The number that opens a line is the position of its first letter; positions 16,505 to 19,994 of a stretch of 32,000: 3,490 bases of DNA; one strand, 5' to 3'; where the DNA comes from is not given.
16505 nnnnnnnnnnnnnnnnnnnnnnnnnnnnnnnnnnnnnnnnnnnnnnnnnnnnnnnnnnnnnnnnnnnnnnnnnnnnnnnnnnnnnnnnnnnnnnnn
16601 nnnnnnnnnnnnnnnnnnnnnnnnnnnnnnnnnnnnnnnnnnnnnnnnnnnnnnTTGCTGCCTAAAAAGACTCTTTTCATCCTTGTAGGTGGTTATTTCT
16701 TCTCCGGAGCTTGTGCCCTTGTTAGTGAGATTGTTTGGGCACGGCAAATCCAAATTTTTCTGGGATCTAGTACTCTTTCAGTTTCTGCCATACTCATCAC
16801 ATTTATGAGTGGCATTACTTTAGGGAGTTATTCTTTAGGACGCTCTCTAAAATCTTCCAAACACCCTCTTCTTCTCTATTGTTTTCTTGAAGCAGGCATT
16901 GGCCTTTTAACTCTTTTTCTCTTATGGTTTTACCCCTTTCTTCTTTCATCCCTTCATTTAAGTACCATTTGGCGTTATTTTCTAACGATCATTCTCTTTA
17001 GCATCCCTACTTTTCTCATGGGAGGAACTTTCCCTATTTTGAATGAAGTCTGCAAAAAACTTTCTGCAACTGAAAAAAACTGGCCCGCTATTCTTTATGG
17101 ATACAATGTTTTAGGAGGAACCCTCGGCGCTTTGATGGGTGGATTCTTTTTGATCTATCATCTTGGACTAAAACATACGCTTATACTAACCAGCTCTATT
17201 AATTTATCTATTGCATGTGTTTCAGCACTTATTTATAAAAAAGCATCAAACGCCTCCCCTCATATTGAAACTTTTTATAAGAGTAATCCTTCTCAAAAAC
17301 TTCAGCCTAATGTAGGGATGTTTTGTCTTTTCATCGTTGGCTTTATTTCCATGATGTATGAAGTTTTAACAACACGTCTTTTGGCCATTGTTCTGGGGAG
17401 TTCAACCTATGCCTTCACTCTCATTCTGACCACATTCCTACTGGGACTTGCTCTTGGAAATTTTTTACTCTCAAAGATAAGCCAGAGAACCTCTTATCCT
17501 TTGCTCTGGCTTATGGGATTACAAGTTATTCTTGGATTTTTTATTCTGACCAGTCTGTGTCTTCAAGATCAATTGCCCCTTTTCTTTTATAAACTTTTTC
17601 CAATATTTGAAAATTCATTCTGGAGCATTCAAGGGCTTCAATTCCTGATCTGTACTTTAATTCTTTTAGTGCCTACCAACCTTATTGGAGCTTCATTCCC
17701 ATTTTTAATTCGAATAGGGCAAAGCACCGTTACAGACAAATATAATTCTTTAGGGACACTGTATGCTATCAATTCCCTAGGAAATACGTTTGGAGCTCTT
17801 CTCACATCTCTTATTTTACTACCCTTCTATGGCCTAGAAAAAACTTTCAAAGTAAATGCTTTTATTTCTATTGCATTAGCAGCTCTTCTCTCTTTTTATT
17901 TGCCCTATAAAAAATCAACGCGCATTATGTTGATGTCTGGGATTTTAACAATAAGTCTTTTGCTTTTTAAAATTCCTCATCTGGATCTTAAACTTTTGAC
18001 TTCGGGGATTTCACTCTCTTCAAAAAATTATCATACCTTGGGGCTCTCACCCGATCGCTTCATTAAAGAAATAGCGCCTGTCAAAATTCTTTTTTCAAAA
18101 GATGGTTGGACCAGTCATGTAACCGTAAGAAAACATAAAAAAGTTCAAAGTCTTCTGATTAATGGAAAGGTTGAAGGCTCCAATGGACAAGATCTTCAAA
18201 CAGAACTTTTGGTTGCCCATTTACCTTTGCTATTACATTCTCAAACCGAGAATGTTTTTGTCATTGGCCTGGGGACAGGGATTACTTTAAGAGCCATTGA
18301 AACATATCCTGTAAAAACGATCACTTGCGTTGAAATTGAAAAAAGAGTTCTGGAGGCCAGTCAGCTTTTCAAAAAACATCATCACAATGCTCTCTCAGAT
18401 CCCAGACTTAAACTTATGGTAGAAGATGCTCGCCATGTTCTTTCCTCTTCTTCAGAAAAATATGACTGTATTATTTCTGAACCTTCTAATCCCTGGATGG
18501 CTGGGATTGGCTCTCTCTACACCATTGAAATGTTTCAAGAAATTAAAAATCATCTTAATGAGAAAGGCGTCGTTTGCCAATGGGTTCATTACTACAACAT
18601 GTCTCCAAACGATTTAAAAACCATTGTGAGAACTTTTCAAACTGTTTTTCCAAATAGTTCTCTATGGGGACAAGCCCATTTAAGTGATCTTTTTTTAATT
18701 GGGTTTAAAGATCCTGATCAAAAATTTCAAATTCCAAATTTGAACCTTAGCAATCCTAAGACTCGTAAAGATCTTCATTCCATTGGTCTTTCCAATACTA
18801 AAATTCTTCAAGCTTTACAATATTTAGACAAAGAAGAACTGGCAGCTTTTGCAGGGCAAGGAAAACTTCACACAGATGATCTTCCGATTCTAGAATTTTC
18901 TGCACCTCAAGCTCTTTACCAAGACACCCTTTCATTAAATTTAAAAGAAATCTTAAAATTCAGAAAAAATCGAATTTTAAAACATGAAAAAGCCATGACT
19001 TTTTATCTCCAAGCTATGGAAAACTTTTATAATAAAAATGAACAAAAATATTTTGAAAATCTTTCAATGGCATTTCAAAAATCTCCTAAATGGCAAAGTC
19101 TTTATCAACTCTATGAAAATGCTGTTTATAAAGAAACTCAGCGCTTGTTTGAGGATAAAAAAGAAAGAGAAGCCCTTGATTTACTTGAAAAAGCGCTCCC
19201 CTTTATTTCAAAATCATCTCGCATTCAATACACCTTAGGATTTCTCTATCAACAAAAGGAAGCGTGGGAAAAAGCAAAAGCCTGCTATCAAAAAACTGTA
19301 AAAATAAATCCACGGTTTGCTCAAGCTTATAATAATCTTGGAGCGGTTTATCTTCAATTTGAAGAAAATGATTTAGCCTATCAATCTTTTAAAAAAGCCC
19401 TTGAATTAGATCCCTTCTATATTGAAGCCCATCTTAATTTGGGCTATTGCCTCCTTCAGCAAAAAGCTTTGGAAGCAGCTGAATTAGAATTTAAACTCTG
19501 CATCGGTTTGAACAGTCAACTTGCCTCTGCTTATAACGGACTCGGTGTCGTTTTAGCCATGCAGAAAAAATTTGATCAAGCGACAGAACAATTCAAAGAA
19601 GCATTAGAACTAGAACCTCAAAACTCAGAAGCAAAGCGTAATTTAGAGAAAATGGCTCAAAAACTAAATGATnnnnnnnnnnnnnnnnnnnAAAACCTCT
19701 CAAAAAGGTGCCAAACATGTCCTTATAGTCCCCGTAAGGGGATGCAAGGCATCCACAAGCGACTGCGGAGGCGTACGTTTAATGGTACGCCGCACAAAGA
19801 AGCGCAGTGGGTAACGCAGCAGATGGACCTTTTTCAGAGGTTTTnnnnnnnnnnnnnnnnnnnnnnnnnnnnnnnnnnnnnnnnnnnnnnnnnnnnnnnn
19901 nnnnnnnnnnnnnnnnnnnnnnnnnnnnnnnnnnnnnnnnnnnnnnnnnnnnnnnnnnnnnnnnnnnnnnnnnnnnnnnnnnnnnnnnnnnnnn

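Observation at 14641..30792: A recurring class of GC-rich, fully Watson-Crick structured islands placed just after stop codons, two of which share a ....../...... hairpin module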

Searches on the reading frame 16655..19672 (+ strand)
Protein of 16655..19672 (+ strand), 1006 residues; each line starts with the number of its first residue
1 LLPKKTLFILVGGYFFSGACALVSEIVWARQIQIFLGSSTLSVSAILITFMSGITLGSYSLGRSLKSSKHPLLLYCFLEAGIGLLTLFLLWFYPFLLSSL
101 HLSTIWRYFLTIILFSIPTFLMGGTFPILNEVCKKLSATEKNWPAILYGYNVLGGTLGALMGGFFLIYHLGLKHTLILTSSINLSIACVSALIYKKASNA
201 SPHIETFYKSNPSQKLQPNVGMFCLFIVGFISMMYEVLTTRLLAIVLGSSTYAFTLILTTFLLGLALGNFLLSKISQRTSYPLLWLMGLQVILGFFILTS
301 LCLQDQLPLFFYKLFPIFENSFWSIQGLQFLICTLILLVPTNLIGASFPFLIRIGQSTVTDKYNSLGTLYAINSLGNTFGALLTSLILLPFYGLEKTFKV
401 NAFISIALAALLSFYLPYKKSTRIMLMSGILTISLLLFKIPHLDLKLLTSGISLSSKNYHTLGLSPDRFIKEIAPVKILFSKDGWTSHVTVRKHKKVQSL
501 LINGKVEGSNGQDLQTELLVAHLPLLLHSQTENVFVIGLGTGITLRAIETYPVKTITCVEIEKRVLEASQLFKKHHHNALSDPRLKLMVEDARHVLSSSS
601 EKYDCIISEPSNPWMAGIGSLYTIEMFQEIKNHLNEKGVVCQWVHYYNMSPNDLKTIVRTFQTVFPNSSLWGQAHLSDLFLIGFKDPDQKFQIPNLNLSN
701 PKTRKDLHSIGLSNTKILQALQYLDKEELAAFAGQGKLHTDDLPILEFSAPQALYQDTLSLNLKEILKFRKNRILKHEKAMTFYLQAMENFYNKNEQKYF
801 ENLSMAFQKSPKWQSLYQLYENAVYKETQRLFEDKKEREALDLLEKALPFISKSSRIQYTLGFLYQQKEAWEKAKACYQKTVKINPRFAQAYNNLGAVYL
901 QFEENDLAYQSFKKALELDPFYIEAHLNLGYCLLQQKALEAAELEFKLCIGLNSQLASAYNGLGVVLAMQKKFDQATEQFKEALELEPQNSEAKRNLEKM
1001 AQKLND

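Call 15: search_protein_families(library=pfam, proteins=[window:16655-19672:+])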
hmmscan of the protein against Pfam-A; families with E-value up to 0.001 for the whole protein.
window:16655-19672:+ (1006 aa): 15 families
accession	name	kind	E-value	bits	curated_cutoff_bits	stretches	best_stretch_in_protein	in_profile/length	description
PF01564.23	Spermine_synth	-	2.1e-24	86.6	22.9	1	519-667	7-155/186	Spermine/spermidine synthase domain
PF00515.34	TPR_1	-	2.7e-23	81.2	27.8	3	957-990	1-34/34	Tetratricopeptide repeat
PF13414.12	TPR_11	-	6.1e-18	64.7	26.8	2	865-901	4-40/42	TPR repeat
PF07719.23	TPR_2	-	5.4e-17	60.9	27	2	957-990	1-34/34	Tetratricopeptide repeat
PF13181.12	TPR_8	-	1.1e-15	56.8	25.7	1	889-920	1-32/34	Tetratricopeptide repeat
PF13431.12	TPR_17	-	1.7e-12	47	24.4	2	877-906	1-30/34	Tetratricopeptide repeat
PF14559.12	TPR_19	-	2e-12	47.7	25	1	902-943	4-45/68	Tetratricopeptide repeat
PF13432.12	TPR_16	-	6.9e-12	46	32.7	1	864-922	6-64/65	Tetratricopeptide repeat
PF13424.12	TPR_12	-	6.8e-11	42.6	30.1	1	856-919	4-75/77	Tetratricopeptide repeat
PF23914.1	TPR_CcmH_CycH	-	2.4e-07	31.2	42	1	886-992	47-156/158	Cytochrome c-type biogenesis protein H TPR domain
PF13428.12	TPR_14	-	7.9e-07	29.6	23.5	0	959-997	3-41/44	Tetratricopeptide repeat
PF05175.20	MTS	-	2.4e-06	27.7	23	1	511-662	15-158/170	Methyltransferase small domain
PF13371.12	TPR_9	-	1.9e-05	25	35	0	862-920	2-60/73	Tetratricopeptide repeat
PF13374.12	TPR_10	-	4e-05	23.9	27.5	0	956-986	1-31/42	Tetratricopeptide repeat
PF25063.1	ARM_TT21_C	-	0.00012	22.4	35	0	925-990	97-162/209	Tetratricopeptide repeat protein 21 C-terminal ARM domain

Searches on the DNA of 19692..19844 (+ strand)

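Call 87: build_rna_model(alignment_id=A4, structure=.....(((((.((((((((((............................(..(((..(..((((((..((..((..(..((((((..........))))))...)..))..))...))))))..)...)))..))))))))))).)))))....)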
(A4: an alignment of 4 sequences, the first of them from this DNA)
Model R1 built from alignment A4 (4 sequences, 154 columns); structure: as given.
model positions 123; base pairs 37; branch points 0; effective number of sequences 1.03; information 0.59 bits per position. Calibrated on 0.2 Mb of random sequence (short: E-values are rough).
structure used (alignment columns):
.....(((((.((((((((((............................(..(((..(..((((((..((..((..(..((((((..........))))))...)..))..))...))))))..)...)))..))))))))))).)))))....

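Call 88: search_with_rna_model(model_id=R1, sources=[window, L002, L004, L005, L010, L012, L013, L014, L015, L016, L017, L018, L019, L020, L021, L022, L023, L011, L006], max_evalue=10)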
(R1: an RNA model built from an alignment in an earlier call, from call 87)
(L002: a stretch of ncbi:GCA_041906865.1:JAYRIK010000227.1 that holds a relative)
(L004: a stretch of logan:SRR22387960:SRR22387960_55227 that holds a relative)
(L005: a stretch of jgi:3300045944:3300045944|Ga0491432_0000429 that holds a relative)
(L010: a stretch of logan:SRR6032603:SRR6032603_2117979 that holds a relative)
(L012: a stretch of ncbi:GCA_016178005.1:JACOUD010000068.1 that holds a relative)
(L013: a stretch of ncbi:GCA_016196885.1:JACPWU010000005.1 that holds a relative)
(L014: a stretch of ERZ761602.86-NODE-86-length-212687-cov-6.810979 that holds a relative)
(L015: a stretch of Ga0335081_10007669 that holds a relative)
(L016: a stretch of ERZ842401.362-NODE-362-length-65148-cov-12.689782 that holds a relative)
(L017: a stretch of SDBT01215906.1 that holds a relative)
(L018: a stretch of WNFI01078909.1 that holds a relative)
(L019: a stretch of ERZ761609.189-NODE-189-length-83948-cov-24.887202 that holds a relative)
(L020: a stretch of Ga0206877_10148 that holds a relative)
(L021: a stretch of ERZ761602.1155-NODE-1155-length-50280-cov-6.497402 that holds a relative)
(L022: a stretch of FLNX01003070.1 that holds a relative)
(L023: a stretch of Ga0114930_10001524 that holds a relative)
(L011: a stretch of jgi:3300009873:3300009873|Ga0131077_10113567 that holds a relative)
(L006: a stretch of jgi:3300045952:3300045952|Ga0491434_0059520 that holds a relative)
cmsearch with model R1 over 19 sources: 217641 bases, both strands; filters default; matches with E-value up to 10: 9.
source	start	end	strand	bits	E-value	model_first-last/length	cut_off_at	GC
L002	9628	9751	+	136.6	6.7e-29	1-123/123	no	0.5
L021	930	1050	+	129.1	3.8e-27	1-123/123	no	0.47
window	19692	19843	+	123.6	7e-26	1-123/123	no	0.51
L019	1071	1193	+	120.3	4.2e-25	1-123/123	no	0.47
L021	931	1051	-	33.8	5.2e-05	1-123/123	no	0.47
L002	9629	9752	-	24.5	0.0076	1-123/123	no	0.5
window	19693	19844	-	16.3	0.62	1-123/123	no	0.51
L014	8135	8182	+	13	3.6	36-88/123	no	0.67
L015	12533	12592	-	12.8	4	32-92/123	no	0.68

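Call 107: search_with_rna_model(model_id=R1, sources=[window, L002, L019, L021, L025, L024], max_evalue=0.001, make_alignment=true, show_alignments=5)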
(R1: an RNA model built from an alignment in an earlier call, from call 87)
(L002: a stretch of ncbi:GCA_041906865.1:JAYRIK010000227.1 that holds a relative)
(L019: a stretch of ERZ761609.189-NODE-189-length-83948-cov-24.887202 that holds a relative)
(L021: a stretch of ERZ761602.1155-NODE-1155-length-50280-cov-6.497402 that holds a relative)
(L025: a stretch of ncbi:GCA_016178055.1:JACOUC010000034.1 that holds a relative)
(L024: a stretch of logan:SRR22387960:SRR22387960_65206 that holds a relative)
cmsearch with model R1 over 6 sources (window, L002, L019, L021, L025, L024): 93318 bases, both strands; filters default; matches with E-value up to 0.001: 6.
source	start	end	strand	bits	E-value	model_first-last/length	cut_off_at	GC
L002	9628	9751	+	136.6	2.9e-29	1-123/123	no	0.5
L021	930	1050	+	129.1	1.6e-27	1-123/123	no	0.47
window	19692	19843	+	123.6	3e-26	1-123/123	no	0.51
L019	1071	1193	+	120.3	1.8e-25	1-123/123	no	0.47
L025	8633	8756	-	75.8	4e-15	1-123/123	no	0.56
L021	931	1051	-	33.8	2.2e-05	1-123/123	no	0.47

Alignment A7: 6 matches aligned to the model, 156 columns, each read 5' to 3' on its own strand. Consensus structure (alignment columns), stored with it:
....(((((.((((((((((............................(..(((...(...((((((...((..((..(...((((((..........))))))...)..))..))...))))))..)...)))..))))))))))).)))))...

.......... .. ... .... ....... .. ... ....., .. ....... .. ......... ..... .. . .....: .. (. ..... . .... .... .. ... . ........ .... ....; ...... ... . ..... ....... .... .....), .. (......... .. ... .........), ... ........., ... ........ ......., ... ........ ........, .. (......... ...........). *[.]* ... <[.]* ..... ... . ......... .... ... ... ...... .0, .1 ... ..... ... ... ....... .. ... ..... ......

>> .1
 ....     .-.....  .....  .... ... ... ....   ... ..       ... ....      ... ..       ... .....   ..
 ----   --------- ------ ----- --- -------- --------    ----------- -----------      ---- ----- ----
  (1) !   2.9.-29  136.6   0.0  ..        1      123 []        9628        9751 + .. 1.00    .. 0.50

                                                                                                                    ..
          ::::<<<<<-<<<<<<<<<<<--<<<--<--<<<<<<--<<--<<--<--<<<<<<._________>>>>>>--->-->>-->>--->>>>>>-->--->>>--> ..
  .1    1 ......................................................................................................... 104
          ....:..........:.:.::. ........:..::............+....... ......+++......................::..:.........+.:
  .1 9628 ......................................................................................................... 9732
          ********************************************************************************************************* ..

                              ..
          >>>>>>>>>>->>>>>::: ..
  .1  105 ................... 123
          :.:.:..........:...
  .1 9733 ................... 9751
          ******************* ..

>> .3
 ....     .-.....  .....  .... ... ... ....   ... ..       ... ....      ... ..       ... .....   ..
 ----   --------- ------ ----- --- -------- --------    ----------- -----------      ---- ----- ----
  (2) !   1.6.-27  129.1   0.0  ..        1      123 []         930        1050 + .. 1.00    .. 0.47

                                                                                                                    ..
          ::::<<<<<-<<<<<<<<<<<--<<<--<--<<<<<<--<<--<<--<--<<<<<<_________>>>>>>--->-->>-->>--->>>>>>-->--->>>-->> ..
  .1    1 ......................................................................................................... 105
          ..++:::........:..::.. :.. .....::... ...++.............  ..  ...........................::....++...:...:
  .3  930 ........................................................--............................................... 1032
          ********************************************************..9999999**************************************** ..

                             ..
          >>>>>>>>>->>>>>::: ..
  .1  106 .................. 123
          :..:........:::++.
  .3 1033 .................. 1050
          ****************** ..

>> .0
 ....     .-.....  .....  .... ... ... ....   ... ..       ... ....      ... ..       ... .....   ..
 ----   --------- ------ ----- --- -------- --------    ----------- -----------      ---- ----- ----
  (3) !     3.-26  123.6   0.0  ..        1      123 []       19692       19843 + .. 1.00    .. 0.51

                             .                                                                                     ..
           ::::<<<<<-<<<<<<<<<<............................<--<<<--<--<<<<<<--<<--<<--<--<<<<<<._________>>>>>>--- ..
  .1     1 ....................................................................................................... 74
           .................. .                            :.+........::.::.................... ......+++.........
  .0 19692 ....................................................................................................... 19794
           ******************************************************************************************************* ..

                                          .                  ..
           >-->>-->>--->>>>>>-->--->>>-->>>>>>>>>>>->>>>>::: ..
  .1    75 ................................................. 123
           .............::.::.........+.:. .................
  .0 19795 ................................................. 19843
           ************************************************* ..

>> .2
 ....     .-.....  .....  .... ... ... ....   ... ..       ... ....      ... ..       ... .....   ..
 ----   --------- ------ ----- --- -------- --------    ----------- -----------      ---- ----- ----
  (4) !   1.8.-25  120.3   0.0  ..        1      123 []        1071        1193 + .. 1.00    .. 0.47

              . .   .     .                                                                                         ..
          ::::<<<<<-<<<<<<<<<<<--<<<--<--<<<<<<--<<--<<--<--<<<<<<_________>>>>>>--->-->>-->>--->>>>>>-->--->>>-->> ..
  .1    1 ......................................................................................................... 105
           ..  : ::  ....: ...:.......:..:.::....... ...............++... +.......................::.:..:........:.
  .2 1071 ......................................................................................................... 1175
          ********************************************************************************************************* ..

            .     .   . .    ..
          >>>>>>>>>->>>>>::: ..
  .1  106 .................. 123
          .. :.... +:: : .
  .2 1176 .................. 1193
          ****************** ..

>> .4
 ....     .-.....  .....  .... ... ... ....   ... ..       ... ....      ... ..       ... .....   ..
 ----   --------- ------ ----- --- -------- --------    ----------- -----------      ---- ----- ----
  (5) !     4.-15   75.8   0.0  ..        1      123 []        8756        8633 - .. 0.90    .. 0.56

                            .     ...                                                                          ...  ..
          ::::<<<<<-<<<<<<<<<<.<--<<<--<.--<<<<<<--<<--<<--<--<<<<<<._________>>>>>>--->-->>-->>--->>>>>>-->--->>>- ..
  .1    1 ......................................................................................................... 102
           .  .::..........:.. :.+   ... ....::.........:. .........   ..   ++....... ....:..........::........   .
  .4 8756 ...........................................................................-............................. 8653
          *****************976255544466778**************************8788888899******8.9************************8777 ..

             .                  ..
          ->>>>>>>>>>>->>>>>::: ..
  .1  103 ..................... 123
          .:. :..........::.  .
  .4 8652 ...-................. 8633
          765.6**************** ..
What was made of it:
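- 19692..19843 (+): Island B: member of a conserved structured family with outer stems P0/P1 (A-run/U-run), covarying middle stems and an invariant core. CM R1 123.6 bits (calls 88, 107).
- On B-type structured element (defined here by model R1): A, C and D do not match even at E up to 10 (calls 88, 107).
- The B core is conserved across phyla (call 107).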

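Call 109: search_with_rna_model(model_id=R1, sources=[window, L002, L019, L021, L025], max_evalue=1e-10, make_alignment=true)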
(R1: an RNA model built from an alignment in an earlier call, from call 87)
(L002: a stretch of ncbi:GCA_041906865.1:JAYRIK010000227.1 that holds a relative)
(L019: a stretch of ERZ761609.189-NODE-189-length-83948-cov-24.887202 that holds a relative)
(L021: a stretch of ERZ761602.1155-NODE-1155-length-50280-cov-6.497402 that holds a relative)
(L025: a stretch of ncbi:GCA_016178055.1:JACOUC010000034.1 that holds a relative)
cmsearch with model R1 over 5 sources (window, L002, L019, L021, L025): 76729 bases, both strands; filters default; matches with E-value up to 1e-10: 5.
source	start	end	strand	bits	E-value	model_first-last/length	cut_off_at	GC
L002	9628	9751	+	136.6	2.4e-29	1-123/123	no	0.5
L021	930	1050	+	129.1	1.3e-27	1-123/123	no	0.47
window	19692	19843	+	123.6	2.5e-26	1-123/123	no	0.51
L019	1071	1193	+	120.3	1.5e-25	1-123/123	no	0.47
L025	8633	8756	-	75.8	3.3e-15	1-123/123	no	0.56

Alignment A8: 5 matches aligned to the model, 153 columns, each read 5' to 3' on its own strand. Consensus structure (alignment columns), stored with it:
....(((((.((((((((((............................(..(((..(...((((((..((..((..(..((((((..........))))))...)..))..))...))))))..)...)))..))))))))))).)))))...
